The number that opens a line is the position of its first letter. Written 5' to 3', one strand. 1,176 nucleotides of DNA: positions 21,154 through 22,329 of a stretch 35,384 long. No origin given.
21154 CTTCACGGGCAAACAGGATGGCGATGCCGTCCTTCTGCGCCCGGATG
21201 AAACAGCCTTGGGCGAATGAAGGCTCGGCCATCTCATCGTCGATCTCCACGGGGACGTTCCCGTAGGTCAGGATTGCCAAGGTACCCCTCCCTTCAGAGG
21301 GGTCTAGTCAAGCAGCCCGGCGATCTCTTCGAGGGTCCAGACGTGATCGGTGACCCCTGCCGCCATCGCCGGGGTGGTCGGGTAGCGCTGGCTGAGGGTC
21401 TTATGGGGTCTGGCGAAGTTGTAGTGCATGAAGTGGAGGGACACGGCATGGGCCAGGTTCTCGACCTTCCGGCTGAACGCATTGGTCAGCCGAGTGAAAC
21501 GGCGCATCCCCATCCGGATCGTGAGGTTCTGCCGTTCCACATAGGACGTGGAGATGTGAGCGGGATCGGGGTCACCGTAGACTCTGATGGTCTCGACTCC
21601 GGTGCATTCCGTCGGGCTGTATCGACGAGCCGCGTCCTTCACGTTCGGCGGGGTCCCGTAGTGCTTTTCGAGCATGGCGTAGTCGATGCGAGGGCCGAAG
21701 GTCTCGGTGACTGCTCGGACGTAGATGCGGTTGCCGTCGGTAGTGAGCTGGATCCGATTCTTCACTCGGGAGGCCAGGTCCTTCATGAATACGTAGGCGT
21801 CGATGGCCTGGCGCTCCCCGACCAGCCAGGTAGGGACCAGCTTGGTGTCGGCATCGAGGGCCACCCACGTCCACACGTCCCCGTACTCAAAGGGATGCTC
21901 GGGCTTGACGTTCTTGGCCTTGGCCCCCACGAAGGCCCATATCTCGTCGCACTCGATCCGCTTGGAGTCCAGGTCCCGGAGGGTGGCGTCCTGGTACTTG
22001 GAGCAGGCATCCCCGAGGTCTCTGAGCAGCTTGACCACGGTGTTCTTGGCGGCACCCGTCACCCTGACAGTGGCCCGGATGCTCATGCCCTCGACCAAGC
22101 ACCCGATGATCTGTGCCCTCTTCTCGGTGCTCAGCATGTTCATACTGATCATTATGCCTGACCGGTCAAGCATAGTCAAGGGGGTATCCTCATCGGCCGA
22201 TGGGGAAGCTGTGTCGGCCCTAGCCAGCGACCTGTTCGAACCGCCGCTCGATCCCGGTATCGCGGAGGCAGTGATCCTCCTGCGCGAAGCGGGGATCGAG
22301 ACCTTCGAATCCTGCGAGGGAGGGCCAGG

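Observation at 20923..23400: IS1-family element precisely disrupting the integrase gene (17-bp IRs, 8-bp target duplication)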

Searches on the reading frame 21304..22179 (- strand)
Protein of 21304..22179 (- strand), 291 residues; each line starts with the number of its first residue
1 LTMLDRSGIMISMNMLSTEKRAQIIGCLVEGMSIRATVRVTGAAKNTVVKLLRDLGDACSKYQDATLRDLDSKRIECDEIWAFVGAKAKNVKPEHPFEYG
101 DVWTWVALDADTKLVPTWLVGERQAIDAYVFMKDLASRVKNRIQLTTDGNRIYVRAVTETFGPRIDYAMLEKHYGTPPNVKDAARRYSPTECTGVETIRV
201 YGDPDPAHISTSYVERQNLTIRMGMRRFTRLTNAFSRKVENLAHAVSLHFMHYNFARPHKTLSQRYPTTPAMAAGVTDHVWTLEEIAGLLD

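Call 8: search_protein_families(library=pfam, proteins=[window:21304-22179:-], max_evalue=0.01)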
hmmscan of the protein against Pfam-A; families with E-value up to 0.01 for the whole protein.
window:21304-22179:- (291 aa): 4 families
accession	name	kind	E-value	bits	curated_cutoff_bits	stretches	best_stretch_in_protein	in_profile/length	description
PF03400.19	DDE_Tnp_IS1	-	7.1e-08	33.3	24.1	1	209-251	84-125/131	IS1 transposase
PF13610.12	DDE_Tnp_IS240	-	0.0018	18.9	27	1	103-160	19-77/139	DDE domain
PF13683.12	rve_3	-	0.005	17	26.5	1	213-267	18-67/67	Integrase core domain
PF13384.12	HTH_23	-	0.0057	16.9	24.6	0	17-53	3-39/50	Homeodomain-like domain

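Call 9: search_protein_families(library=ncbifam, proteins=[window:21304-22179:-], max_evalue=0.01)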
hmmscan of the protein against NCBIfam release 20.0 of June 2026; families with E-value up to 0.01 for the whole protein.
window:21304-22179:- (291 aa): 3 families
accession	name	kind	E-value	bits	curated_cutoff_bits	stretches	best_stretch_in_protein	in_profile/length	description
NF033558.1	transpos_IS1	equivalog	6.9e-18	65.3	100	1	15-159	39-169/199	IS1 family transposase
NF033587.1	transpos_IS6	equivalog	1.6e-05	24.7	125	1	102-160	84-143/202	IS6 family transposase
NF033577.2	transpos_IS481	equivalog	0.00066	19.3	224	0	214-268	232-281/284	IS481 family transposase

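Call 13: find_homologous_proteins(query=window:21304-22137:-)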
Query window:21304-22137:- (277 aa): 8000 proteins with E <= 0.001 among 8000 candidates; the best 120 are listed.
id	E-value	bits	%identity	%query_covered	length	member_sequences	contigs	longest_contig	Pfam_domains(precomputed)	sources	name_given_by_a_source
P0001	6.6e-186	634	100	100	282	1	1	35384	PF03400.19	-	-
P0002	7.2e-149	512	83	100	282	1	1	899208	PF03400.19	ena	-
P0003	1.8e-148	511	80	100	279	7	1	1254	PF03400.19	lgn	-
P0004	2.6e-148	511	80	100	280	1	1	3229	PF03400.19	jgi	jgi:IS1 family transposase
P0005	5.1e-148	510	80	100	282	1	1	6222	PF03400.19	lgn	-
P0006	8.9e-133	460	74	100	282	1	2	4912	-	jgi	jgi:hypothetical protein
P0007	1.8e-129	449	74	100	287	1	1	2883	PF03400.19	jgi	jgi:IS1 family transposase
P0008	4.0e-129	448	72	100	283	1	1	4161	PF03400.19,PF13610.13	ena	-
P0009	3.0e-128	445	73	100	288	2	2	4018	PF03400.19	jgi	jgi:IS1 family transposase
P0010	6.7e-128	444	73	100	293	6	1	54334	PF03400.19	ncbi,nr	ncbi:MAG: DDE-type integrase/transposase/recombinase [Nocardioidaceae bacterium]|nr:DDE-type integra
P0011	1.7e-127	442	73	100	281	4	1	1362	-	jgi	jgi:IS1 family transposase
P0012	1.8e-127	442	74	99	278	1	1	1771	PF03400.19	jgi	jgi:IS1 family transposase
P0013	2.3e-127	442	74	100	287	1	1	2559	PF03400.19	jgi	jgi:IS1 family transposase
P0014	8.2e-127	440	71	100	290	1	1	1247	-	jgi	-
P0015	1.2e-126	440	71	100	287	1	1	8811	-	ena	-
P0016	1.5e-126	439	73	100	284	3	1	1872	PF03400.19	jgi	jgi:IS1 family transposase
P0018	5.4e-126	437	71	100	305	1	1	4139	PF03400.19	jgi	jgi:IS1 family transposase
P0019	1.1e-125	436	71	100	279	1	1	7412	PF03400.19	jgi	jgi:IS1 family transposase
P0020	1.2e-125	436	72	100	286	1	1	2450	PF03400.19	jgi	jgi:IS1 family transposase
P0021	1.2e-125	436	72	100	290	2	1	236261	PF03400.19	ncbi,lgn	-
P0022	3.5e-125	435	71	100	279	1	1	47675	PF03400.19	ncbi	ncbi:MAG: IS1 family transposase [Candidatus Aquicultorales bacterium]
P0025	1.8e-124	432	71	99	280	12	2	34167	PF03400.19,PF13610.13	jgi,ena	jgi:IS1 family transposase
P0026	2.6e-124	432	71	100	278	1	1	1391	PF03400.19,PF13610.13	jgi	jgi:IS1 family transposase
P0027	2.6e-124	432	67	99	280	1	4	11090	PF03400.19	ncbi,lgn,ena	-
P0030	6.1e-124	431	70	100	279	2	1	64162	PF03400.19,PF13610.13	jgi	jgi:IS1 family transposase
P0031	6.2e-124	431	70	100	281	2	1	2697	PF03400.19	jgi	jgi:IS1 family transposase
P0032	7.5e-124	430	71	100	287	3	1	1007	PF03400.19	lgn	-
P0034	9.4e-124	430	69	100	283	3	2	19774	PF03400.19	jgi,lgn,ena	-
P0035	9.6e-124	430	68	100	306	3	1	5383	PF03400.19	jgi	-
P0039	1.8e-123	429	70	100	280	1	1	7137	PF03400.19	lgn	-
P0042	2.5e-123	429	71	100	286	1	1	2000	PF03400.19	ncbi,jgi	-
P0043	2.6e-123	429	70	100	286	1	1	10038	PF03400.19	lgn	-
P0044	3.0e-123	428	71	100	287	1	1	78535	PF03400.19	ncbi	-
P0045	3.0e-123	428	70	100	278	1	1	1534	PF03400.19,PF13610.13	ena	-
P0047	3.2e-123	428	70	100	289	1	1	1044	PF03400.19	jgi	jgi:IS1 family transposase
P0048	3.5e-123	428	71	100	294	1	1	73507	PF03400.19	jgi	-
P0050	4.0e-123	428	69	100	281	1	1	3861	PF03400.19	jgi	jgi:IS1 family transposase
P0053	5.7e-123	427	70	100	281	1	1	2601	PF03400.19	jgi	jgi:IS1 family transposase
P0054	6.1e-123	427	68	100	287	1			PF03400.19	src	-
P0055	6.4e-123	427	69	100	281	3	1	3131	PF03400.19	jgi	jgi:IS1 family transposase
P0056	7.2e-123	427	70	100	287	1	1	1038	PF03400.19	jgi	jgi:IS1 family transposase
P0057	8.5e-123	427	71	100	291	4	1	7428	PF03400.19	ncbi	-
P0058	1.1e-122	427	69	100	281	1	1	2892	PF03400.19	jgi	jgi:IS1 family transposase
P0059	1.1e-122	427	71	100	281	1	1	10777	PF03400.19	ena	-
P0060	1.1e-122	427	69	100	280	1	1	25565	PF03400.19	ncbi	-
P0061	1.1e-122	427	69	100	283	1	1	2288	PF03400.19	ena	-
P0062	1.2e-122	426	72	100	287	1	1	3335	PF03400.19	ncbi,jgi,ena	-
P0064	1.7e-122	426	71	99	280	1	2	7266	PF03400.19,PF13610.13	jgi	jgi:IS1 family transposase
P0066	1.9e-122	426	69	99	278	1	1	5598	PF03400.19,PF13610.13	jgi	jgi:IS1 family transposase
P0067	2.3e-122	426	70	100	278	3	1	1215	PF03400.19,PF13610.13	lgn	-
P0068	2.8e-122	425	69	100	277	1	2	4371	PF03400.19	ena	-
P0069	2.8e-122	425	68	100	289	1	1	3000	PF03400.19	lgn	-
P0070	3.1e-122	425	68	100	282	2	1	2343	PF03400.19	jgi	jgi:IS1 family transposase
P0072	3.5e-122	425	70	100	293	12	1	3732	PF03400.19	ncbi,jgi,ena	-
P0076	5.2e-122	424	70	99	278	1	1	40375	PF03400.19,PF13610.13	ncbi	-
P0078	6.2e-122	424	70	100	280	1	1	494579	PF03400.19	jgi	jgi:IS1 family transposase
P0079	8.3e-122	424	70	100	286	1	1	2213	PF03400.19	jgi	jgi:IS1 family transposase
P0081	1.0e-121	423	70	100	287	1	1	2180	PF03400.19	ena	-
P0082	1.0e-121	423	69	100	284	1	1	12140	PF03400.19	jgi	jgi:IS1 family transposase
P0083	1.5e-121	423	70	100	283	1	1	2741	PF03400.19,PF13610.13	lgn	-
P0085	1.8e-121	423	69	100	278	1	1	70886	PF03400.19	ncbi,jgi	ncbi:MAG TPA: IS1 family transposase [Candidatus Aquicultor sp.]|jgi:IS1 family transposase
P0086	1.8e-121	423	68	100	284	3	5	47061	PF03400.19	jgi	jgi:IS1 family transposase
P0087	2.0e-121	422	69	100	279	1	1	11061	PF03400.19,PF13610.13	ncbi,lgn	-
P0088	2.1e-121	422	70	100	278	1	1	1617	PF03400.19,PF13610.13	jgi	jgi:IS1 family transposase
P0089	2.1e-121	422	70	100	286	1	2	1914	PF03400.19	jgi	-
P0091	2.5e-121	422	68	100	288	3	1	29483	PF03400.19,PF13610.13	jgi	jgi:IS1 family transposase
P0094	2.6e-121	422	70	100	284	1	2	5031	PF03400.19,PF13610.13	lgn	-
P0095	2.6e-121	422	69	100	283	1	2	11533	PF03400.19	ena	-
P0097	2.7e-121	422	70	100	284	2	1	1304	PF03400.19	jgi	-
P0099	3.0e-121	422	68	100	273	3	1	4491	PF03400.19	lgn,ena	-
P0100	3.4e-121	422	68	100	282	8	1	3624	PF03400.19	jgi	jgi:IS1 family transposase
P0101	4.0e-121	421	71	100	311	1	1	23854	PF03400.19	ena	-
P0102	4.7e-121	421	70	100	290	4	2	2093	PF03400.19,PF13610.13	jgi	jgi:IS1 family transposase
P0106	8.6e-121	420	70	100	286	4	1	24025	PF03400.19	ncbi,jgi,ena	ncbi:IS1 family transposase [soil metagenome]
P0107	9.6e-121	420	69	100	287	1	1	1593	PF03400.19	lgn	-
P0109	1.0e-120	420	71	100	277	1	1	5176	PF03400.19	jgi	jgi:IS1 family transposase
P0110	1.1e-120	420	68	100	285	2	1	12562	PF03400.19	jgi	jgi:IS1 family transposase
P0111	1.2e-120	420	69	100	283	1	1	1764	PF03400.19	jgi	-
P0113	1.2e-120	420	69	100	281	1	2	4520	PF03400.19,PF13610.13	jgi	jgi:IS1 family transposase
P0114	1.3e-120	420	71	100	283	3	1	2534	PF03400.19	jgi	jgi:IS1 family transposase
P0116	1.5e-120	420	68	100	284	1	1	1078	PF03400.19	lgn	-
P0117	1.8e-120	419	69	100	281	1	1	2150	PF03400.19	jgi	jgi:IS1 family transposase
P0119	2.0e-120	419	70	100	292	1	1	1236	PF03400.19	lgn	-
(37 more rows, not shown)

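Call 14: find_encoding_contigs(protein=P0002, flank=5000, max_places=4)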
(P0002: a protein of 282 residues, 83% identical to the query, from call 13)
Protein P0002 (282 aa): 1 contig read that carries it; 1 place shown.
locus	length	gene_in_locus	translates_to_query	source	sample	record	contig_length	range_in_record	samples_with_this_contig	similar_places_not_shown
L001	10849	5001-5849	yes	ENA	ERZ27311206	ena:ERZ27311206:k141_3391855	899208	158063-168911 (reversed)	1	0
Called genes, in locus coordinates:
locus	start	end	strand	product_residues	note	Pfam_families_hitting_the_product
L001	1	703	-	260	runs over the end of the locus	PF04203:Sortase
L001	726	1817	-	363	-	-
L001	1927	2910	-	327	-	PF21686:LigD_Prim-Pol, PF01896:DNA_primase_S (weak)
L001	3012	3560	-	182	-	-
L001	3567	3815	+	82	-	-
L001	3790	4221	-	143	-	PF18478:PIN_10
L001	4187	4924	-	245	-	PF21321:HTH_66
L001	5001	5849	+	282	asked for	PF03400:DDE_Tnp_IS1 (faint)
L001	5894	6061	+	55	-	-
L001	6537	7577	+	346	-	PF03176:MMPL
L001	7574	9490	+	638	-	PF03176:MMPL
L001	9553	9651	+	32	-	-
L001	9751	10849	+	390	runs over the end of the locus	PF02771:Acyl-CoA_dh_N, PF02770:Acyl-CoA_dh_M, PF00441:Acyl-CoA_dh_1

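Call 15: find_encoding_contigs(protein=P0005, flank=5000, max_places=4)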
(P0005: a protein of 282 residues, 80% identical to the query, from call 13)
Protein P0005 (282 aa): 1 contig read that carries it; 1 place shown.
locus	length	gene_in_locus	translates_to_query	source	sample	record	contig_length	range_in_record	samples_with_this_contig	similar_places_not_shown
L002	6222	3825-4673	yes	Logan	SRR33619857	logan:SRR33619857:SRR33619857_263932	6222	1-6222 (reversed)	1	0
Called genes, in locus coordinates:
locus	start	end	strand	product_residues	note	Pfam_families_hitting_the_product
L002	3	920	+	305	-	?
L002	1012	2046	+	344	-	PF12229:PG_binding_4, PF03734:YkuD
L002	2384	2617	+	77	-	-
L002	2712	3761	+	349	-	PF10546:P63C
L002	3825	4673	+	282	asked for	PF03400:DDE_Tnp_IS1 (faint)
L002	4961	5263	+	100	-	PF12005:DUF3499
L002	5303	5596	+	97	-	PF20586:DUF6788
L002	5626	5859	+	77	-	-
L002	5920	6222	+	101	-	?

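Call 16: find_encoding_contigs(protein=P0004, flank=5000, max_places=4)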
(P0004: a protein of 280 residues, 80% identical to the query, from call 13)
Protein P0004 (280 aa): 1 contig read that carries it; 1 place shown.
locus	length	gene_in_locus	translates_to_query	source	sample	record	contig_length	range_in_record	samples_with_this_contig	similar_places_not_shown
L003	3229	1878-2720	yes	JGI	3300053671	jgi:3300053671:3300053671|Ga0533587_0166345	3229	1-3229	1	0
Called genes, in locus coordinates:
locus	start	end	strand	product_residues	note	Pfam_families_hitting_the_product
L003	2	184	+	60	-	?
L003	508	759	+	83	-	-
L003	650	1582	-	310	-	PF01972:SDH_protease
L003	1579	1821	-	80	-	-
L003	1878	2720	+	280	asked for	PF03400:DDE_Tnp_IS1 (faint)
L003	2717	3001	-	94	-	-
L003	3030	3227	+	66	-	?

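Call 19: find_related_loci(query=P0001, collection=genome_contigs, flank=6000)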
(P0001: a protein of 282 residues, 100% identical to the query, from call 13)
Query P0001 (282 aa) in genome_contigs; peptide patterns used: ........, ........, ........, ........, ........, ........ (x = any residue, [..] = any of these).
486 stretches matched a pattern; 441 encode a relative of the query (tblastn E <= 1e-3); the best 80 are kept; 80 distinct loci.
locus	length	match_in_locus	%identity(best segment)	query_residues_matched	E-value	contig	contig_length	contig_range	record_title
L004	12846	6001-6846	69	1-282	2e-131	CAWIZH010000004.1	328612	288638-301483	MAG: uncultured Solirubrobacterales bacterium isolate MFD05537.bin.2.22 genome assembly, contig: contig_4351, whole geno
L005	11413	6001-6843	69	1-282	3e-130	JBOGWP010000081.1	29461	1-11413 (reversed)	MAG: Actinomycetota bacterium isolate M3-S_metabat2.bin.312_sub k127_4416657, whole genome shotgun sequence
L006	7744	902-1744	68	1-282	3e-130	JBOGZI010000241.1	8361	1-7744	MAG: Solirubrobacterales bacterium isolate M3-S_metawrap_bin.254 k127_1109864, whole genome shotgun sequence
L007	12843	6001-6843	69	1-282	3e-130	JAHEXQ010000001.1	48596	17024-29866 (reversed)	MAG: Actinomycetes bacterium isolate nzgw108 NODE_845_length_48597_cov_3.361333, whole genome shotgun sequence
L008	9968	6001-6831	70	4-281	2e-129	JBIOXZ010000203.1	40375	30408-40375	MAG: Actinomycetota bacterium isolate MAG043 k127_649945, whole genome shotgun sequence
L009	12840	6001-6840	67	1-281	9e-129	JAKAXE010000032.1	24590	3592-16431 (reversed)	MAG: bacterium isolate YP5.bin5 NODE_418_length_24590_cov_4.089400, whole genome shotgun sequence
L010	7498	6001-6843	68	1-282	1e-128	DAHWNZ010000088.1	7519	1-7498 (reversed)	MAG TPA_asm: Candidatus Dormiibacterota bacterium isolate clean217 NODE_88_length_7519_cov_6.270626, whole genome shotgu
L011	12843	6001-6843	69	1-282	4e-128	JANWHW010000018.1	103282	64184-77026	MAG: Solirubrobacterales bacterium isolate CRAIB_MAG25 c_000000034826, whole genome shotgun sequence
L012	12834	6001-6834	70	1-282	3e-127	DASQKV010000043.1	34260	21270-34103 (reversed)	MAG TPA_asm: Thermoleophilaceae bacterium isolate SMAG_U11921 k141_1365933, whole genome shotgun sequence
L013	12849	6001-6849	65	1-282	1e-126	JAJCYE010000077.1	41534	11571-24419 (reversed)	MAG: Actinomycetes bacterium isolate OFTM241 OFTM241_76, whole genome shotgun sequence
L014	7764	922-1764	67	1-282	2e-126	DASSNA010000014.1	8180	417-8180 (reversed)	MAG TPA_asm: Solirubrobacterales bacterium isolate SMAG_U1213 k141_1090912, whole genome shotgun sequence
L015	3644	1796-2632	67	2-281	9e-129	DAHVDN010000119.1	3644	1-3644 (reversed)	MAG TPA_asm: Candidatus Dormiibacterota bacterium isolate clean4834 NODE_119_length_3644_cov_5.490048, whole genome shot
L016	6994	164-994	68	1-282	3e-125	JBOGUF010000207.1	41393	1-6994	MAG: Thermomicrobiales bacterium isolate M3-S_metabat2.bin.186 k127_2739958, whole genome shotgun sequence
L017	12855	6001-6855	68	1-282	4e-125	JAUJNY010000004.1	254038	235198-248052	MAG: Jiangellales bacterium isolate YX2bin44 opera_contig_96, whole genome shotgun sequence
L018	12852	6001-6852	66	1-282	2e-124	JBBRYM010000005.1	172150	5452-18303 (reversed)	MAG: Solirubrobacterales bacterium isolate La5_metabat2.091 La5_metabat2.091_K_2685206_L_172150_cov_58.0004, whole genom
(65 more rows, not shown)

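Call 44: search_protein_families(library=pfam, alignment_id=A1, max_evalue=0.01)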
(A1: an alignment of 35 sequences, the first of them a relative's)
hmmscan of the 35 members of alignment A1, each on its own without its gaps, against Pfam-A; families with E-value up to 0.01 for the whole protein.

A. member 1, P0001 (282 aa): 4 families
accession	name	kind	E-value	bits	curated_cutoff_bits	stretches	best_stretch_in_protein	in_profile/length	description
PF03400.19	DDE_Tnp_IS1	-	6.2e-08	33.5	24.1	1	200-242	84-125/131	IS1 transposase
PF13610.12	DDE_Tnp_IS240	-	0.0017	19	27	1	94-151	19-77/139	DDE domain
PF13683.12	rve_3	-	0.0047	17.1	26.5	1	204-258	18-67/67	Integrase core domain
PF13384.12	HTH_23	-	0.0054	17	24.6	0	8-44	3-39/50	Homeodomain-like domain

B. families by the number of members that match (of 35 scanned): 6 families
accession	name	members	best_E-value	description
PF03400.19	DDE_Tnp_IS1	35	5.9e-08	IS1 transposase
PF13683.12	rve_3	23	0.00013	Integrase core domain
PF13610.12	DDE_Tnp_IS240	21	1.1e-06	DDE domain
PF13384.12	HTH_23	6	0.0012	Homeodomain-like domain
PF12556.13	CobS_N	3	0.0018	Cobaltochelatase CobS subunit N terminal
PF19681.4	DUF6183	1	0.0053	Family of unknown function (DUF6183)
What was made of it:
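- On IS1595 family: No hit at E <= 0.01 for the window protein or for any of 35 relatives (calls 8, 44).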

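Call 78: find_encoding_contigs(protein=P0001, flank=10000, max_places=3)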
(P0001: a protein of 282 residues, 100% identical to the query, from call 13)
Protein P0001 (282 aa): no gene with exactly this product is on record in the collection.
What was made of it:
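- Tried and rejected: An exact-sequence look-up of the window's transposase found no other contig (call 78).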
